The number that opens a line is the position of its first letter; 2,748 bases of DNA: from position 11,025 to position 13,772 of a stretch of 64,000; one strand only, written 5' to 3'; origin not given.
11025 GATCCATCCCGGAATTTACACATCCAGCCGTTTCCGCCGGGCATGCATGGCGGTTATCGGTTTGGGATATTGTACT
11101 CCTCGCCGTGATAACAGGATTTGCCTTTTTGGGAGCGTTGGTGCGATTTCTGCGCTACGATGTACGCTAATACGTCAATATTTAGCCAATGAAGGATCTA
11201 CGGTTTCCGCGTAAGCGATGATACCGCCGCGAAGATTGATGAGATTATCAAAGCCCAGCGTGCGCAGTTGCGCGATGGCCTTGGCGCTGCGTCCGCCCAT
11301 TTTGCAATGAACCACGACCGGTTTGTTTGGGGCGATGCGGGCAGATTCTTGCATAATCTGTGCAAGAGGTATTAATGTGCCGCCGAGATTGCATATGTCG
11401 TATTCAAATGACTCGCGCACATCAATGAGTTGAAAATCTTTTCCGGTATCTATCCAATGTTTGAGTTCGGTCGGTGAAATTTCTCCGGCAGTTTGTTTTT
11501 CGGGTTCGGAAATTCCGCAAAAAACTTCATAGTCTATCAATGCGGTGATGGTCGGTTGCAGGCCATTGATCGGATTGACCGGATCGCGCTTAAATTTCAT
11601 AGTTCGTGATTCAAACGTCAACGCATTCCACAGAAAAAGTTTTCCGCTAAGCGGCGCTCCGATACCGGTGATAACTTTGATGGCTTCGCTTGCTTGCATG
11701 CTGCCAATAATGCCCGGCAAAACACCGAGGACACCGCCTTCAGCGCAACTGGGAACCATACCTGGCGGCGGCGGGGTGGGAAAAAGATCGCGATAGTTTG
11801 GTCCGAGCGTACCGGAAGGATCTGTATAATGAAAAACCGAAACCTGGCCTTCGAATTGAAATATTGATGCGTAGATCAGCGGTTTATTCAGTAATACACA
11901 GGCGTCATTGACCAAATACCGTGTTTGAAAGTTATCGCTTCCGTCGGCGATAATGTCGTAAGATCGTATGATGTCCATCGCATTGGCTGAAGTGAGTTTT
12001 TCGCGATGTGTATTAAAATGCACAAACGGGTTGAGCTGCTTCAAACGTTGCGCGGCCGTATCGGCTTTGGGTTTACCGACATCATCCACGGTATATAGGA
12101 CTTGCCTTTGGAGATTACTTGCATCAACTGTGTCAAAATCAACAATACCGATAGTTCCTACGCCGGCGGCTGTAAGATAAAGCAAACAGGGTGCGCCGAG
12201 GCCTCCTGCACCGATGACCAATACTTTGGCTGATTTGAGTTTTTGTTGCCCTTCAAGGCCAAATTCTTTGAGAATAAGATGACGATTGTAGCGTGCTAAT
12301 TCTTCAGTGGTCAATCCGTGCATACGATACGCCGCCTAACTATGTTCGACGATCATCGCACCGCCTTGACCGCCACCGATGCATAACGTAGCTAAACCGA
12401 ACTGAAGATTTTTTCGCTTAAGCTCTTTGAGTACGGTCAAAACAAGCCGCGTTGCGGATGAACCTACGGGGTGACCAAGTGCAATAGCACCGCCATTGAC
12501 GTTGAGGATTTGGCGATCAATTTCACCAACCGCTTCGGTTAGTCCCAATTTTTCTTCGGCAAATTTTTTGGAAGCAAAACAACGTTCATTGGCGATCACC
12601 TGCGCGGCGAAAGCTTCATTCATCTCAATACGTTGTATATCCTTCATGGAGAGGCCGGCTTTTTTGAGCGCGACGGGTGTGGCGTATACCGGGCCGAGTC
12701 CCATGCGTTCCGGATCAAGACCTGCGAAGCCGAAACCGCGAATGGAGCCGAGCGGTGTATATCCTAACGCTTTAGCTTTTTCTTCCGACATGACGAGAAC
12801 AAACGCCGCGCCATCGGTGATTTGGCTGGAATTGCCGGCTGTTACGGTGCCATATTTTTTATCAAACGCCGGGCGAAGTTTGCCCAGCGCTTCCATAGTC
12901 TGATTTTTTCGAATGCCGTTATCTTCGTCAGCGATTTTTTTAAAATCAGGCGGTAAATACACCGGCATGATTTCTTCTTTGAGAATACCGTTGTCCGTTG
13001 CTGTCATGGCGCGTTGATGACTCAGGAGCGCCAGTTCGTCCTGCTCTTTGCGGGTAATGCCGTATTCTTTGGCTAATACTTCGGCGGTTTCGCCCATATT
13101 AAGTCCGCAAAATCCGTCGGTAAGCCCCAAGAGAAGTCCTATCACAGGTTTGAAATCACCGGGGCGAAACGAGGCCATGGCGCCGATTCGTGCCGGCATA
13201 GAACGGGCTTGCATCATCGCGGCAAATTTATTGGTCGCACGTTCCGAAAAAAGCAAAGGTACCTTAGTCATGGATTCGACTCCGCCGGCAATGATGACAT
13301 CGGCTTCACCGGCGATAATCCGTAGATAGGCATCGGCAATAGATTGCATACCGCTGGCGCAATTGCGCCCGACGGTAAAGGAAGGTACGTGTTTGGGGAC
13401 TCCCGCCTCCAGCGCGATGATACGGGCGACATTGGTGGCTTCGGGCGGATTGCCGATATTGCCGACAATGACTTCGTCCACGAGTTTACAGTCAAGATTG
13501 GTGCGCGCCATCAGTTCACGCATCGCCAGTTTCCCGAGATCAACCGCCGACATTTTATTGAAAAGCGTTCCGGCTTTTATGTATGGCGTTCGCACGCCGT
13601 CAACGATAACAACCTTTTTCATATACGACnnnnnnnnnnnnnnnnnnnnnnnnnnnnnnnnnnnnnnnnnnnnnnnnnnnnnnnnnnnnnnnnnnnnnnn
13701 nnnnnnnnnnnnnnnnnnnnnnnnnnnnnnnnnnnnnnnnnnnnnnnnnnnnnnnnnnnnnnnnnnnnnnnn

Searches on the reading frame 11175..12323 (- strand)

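Call 29: search_protein_families(library=pfam, proteins=[window:11175-12323:-], max_evalue=0.00001)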
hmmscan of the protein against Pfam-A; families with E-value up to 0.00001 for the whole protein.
window:11175-12323:- (382 aa): 2 families
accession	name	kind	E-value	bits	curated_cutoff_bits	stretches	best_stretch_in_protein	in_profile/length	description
PF00899.27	ThiF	-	1.7e-80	270.1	28.1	1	12-246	1-232/238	ThiF family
PF00581.25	Rhodanese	-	1.2e-11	45.4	22.2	1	283-372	1-100/102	Rhodanese-like domain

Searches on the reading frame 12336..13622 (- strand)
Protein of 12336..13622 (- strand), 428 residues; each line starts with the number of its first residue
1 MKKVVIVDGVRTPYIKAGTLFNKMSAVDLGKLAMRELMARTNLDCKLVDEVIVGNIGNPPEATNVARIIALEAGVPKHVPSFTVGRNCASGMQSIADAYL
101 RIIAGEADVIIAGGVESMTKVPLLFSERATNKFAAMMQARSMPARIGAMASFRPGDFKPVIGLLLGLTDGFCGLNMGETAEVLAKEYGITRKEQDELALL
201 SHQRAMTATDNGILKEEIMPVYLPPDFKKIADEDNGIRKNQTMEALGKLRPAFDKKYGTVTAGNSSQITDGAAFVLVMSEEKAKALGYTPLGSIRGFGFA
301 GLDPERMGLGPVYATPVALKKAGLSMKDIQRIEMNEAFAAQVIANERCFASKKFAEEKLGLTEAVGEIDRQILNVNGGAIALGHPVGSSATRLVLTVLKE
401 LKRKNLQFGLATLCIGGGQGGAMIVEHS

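Call 29: search_protein_families(library=pfam, proteins=[window:12336-13622:-], max_evalue=0.00001)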
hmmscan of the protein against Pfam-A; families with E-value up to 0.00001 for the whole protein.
window:12336-13622:- (428 aa): 3 families
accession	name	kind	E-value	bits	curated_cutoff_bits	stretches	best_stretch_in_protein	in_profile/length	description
PF00108.29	Thiolase_N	-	3.6e-75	253.1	26.4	1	4-281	1-260/260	Thiolase, N-terminal domain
PF02803.24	Thiolase_C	-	3.5e-42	143.3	27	1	289-426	2-122/123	Thiolase, C-terminal domain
PF00109.32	ketoacyl-synt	-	2.8e-06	27.5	20.8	1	80-121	166-207/252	Beta-ketoacyl synthase, N-terminal domain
